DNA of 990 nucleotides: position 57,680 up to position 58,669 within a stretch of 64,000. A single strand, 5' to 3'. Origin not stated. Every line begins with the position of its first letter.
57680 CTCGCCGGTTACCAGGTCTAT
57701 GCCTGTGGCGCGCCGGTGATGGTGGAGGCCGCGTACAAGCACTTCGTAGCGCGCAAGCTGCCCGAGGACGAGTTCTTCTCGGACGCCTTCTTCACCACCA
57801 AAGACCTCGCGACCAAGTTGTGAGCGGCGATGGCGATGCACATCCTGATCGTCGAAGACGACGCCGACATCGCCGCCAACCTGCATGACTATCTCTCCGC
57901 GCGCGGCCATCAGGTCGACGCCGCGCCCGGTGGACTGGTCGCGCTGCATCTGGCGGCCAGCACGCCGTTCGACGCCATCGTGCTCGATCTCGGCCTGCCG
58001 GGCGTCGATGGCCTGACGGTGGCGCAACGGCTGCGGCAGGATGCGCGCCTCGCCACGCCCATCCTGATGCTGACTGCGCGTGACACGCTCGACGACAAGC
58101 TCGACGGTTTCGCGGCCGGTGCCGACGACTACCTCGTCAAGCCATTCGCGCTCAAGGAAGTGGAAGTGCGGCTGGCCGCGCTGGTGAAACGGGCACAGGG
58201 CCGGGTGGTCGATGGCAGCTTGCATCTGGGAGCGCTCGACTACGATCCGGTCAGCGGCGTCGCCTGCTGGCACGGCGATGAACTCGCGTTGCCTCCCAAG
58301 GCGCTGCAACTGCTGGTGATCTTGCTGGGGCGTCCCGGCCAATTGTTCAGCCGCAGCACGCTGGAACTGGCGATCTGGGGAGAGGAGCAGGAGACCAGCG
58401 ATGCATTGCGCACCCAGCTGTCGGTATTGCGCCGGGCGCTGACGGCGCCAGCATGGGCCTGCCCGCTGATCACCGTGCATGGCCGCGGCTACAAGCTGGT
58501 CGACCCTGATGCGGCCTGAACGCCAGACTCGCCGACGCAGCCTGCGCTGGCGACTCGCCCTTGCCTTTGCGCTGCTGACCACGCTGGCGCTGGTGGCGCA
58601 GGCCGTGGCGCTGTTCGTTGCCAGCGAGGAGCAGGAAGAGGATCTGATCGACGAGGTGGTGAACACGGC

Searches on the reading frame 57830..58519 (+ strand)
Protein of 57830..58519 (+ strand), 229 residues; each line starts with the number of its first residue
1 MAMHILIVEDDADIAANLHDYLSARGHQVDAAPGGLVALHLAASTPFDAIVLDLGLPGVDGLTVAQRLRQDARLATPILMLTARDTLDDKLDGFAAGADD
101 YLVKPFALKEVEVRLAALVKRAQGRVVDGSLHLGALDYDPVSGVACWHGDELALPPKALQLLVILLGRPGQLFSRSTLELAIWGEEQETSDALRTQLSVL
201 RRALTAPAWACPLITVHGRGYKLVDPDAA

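Call 4: search_protein_families(library=pfam, proteins=[window:57830-58519:+], max_evalue=1)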
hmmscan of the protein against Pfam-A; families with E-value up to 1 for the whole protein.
window:57830-58519:+ (229 aa): 3 families
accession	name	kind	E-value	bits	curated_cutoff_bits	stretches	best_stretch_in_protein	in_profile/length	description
PF00072.30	Response_reg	-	4.2e-25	88.5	30.2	1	5-113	1-108/111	Response regulator receiver domain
PF00486.34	Trans_reg_C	-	1.5e-12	47.8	26.2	1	149-223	1-77/77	Transcriptional regulatory protein, C terminal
PF02120.21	Flg_hook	-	0.14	12.4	29.8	1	177-206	37-66/85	Flagellar hook-length control protein FliK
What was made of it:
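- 57830..58519 (+): OmpR-family response regulator, intact (context; its adjacent target genes have been lost). Pfam Response_reg E 4e-25 plus Trans_reg_C E 1.5e-12 (call 4).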

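Call 28: search_protein_families(library=ncbifam, proteins=[window:57830-58519:+], max_evalue=0.00001)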
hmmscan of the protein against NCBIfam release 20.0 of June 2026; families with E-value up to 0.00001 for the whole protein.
window:57830-58519:+ (229 aa): 82 families (the best 25 are shown)
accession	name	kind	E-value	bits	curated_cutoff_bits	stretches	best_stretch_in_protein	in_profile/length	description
NF007663.1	PRK10336.1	equivalog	3.5e-44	151.2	345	1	3-225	1-218/219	quorum sensing response regulator transcription factor QseB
NF041734.1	resp_reg_RppA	equivalog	2e-42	145.1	250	1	3-223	1-227/229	two-component system response regulator RppA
NF007928.2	PRK10643.1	equivalog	6.7e-41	140.3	330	1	3-223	1-216/216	two-component system response regulator PmrA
NF012023.0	PRK15479.1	equivalog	5.8e-39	133.9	337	1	3-224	1-218/224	transcriptional regulator TctD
TIGR02154.1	PhoB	equivalog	7.4e-39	133.4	296.2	1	1-223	1-225/226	phosphate regulon transcriptional regulator PhoB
TIGR01387.1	cztR_silR_copR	subfamily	1.8e-38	132.4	279.2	1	5-222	1-217/218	heavy metal response regulator transcription factor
NF053854.1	RespRegPhoBBctds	equivalog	1.8e-36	125.6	270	1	5-222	1-223/225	two-component system response regulator PhoB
NF008296.0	PRK11083.1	equivalog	1.7e-35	122.5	273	1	3-223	4-225/228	two-component system response regulator CreB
NF045944.1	ResRegRpaBCyano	equivalog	3.1e-34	118.3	330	1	6-222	1-226/229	response regulator transcription factor RpaB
NF008567.0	PRK11517.1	equivalog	1.2e-33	116.4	353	1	3-224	1-219/223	response regulator transcription factor HprR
NF040689.1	MtrAB_MtrA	equivalog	1.8e-33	115.7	300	1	5-222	1-217/219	MtrAB system response regulator MtrA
NF051850.1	RespRegRprY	equivalog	6e-33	114.2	370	1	3-227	5-230/234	response regulator transcription factor RprY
NF007346.1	PRK09836.1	equivalog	1.8e-32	113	420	1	3-228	1-226/227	copper/silver response regulator transcription factor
NF045991.1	RespRegCtrARhodob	equivalog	2.2e-31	109.4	350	1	3-226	1-224/224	response regulator transcription factor CtrA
NF041733.1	resp_reg_CseB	equivalog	7e-31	107.4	350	1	4-224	2-227/228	two-component system response regulator CseB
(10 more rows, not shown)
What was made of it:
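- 57830..58519 (+): Best NCBIfam hits are QseB, RppA and PmrA, all below cut-off (call 28).
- On PmrA/PmrB (BasR/BasS) two-component system: PmrA scores 140.3 against 330, and QseB scores higher at 151 (call 28).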
